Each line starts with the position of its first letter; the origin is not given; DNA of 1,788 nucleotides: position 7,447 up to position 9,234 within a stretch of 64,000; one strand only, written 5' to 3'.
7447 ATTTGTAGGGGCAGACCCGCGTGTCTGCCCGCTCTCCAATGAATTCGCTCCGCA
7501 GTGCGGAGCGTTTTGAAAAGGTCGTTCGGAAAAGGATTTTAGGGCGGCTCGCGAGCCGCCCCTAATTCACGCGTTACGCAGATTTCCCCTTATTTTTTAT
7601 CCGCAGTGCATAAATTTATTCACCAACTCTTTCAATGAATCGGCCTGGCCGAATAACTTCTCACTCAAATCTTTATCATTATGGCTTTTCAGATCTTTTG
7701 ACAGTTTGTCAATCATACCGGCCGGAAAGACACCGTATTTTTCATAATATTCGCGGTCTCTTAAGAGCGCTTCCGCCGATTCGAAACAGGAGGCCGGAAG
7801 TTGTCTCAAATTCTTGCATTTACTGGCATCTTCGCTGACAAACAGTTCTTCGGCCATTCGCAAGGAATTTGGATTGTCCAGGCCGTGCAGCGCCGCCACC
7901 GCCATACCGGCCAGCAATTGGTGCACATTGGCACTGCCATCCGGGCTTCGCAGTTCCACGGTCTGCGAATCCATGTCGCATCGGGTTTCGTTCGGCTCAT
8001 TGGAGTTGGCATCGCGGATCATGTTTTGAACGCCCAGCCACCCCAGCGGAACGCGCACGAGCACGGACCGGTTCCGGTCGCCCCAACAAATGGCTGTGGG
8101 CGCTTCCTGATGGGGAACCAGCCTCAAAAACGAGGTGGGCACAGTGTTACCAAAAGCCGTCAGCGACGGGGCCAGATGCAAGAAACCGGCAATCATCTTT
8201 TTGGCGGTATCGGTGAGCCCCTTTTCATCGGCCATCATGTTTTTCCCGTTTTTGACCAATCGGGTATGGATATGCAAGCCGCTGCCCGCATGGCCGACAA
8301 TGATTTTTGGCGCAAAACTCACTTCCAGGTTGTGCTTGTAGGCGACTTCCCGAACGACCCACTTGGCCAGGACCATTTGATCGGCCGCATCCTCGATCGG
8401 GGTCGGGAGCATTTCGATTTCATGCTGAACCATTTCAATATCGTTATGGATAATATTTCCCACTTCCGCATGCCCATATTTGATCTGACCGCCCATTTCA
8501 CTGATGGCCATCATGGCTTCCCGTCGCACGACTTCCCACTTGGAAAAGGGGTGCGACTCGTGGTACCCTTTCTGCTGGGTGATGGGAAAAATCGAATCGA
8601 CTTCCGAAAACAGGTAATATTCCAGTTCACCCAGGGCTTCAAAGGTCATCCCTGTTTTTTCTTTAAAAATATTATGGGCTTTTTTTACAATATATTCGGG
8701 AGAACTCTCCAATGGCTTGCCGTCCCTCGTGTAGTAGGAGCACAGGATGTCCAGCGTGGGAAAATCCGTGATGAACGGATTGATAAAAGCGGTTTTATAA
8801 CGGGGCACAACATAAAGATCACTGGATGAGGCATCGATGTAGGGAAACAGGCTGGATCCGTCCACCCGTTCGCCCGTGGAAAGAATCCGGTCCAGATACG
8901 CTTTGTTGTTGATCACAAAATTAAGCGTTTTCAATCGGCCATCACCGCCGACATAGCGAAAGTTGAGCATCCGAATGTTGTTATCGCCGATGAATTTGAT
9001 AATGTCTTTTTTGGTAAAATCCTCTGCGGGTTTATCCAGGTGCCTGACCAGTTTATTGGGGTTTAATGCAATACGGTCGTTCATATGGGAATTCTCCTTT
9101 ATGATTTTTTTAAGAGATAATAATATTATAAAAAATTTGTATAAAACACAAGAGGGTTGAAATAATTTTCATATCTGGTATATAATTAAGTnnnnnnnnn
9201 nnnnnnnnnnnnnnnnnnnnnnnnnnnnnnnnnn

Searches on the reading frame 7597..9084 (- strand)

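Call 47: search_protein_families(library=pfam, proteins=[window:7597-9084:-], max_evalue=0.00001)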
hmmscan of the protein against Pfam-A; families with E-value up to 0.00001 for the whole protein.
window:7597-9084:- (495 aa): 2 families
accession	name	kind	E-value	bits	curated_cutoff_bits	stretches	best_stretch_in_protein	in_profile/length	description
PF00120.29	Gln-synt_C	-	1.4e-58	199.1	24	1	128-460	3-320/344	Glutamine synthetase, catalytic domain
PF03951.24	Gln-synt_N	-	2.1e-11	43.7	33.4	1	36-119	1-81/82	Glutamine synthetase, beta-Grasp domain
